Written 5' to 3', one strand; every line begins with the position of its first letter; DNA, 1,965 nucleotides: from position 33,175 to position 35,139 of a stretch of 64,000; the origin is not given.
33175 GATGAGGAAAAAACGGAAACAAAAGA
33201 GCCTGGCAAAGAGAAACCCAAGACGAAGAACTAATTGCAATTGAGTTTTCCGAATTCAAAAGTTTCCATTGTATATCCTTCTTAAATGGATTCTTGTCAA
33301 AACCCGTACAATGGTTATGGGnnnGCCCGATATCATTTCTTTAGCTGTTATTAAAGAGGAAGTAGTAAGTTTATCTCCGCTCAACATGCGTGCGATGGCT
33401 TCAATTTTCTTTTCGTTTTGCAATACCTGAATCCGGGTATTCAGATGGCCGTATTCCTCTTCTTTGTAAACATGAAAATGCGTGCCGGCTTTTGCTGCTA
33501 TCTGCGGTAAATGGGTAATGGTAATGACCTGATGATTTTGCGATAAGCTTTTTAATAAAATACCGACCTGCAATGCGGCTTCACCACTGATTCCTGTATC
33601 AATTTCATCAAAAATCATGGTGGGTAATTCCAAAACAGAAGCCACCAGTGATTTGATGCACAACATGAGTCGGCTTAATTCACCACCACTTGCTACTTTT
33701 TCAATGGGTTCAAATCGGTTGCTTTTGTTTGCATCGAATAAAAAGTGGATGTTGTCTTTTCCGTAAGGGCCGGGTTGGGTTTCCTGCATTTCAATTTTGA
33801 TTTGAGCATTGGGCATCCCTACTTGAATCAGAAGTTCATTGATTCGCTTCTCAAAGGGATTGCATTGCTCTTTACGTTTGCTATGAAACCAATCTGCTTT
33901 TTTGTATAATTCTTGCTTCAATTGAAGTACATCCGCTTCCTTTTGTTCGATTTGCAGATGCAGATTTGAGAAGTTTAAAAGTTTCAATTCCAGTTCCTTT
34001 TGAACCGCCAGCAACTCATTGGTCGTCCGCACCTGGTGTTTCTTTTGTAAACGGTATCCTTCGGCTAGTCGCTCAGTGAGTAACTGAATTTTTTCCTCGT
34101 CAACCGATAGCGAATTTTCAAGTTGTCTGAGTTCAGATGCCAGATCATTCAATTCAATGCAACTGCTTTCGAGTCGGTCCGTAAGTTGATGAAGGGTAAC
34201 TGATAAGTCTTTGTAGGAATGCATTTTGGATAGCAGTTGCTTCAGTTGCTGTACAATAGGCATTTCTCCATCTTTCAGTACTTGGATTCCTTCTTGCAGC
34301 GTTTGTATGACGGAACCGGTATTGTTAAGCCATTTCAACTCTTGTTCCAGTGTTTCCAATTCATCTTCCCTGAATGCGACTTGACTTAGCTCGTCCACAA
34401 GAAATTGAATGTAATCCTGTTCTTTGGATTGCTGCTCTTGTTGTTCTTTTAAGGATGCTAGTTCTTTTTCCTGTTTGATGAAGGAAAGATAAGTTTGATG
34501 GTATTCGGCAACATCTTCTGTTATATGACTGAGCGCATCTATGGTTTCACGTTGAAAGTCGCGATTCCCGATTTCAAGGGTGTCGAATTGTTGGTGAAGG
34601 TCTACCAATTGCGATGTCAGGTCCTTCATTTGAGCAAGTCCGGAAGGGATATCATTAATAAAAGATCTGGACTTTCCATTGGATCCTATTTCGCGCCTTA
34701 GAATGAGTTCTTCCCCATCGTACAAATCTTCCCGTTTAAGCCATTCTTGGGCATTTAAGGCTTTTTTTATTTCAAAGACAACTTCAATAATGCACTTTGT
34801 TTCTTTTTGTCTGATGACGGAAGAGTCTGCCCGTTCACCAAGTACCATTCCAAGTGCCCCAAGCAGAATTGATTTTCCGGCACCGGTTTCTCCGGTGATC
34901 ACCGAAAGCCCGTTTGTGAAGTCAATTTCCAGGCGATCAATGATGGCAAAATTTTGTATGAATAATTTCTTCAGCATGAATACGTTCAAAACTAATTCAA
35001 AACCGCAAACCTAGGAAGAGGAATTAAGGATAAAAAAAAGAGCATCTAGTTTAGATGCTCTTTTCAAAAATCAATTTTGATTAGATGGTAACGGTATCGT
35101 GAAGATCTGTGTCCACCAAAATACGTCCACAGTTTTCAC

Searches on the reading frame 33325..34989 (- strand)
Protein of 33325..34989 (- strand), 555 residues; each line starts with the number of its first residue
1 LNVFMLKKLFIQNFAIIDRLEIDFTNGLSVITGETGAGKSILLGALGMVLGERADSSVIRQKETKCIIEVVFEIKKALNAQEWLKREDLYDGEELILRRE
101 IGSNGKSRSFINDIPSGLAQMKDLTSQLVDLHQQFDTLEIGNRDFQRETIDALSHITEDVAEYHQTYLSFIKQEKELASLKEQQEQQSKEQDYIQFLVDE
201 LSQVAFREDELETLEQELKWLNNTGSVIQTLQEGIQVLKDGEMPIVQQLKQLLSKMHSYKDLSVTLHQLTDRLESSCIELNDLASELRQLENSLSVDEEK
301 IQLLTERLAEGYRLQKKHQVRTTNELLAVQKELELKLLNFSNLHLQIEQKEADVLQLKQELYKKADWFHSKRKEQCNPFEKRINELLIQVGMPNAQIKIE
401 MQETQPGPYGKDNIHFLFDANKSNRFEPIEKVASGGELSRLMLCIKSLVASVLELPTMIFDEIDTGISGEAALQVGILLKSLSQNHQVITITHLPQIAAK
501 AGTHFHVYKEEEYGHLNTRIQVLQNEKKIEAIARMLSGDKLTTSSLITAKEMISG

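Call 82: search_protein_families(library=pfam, proteins=[window:33325-34989:-], max_evalue=0.00001)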
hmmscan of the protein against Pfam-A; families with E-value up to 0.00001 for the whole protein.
window:33325-34989:- (555 aa): 2 families
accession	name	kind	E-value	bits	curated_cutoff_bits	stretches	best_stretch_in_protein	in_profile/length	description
PF02463.25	SMC_N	-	1.3e-20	74.3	40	1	5-511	1-215/220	RecF/RecN/SMC N terminal domain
PF13476.12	AAA_23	-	1.4e-07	32.8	27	0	8-219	1-194/201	AAA domain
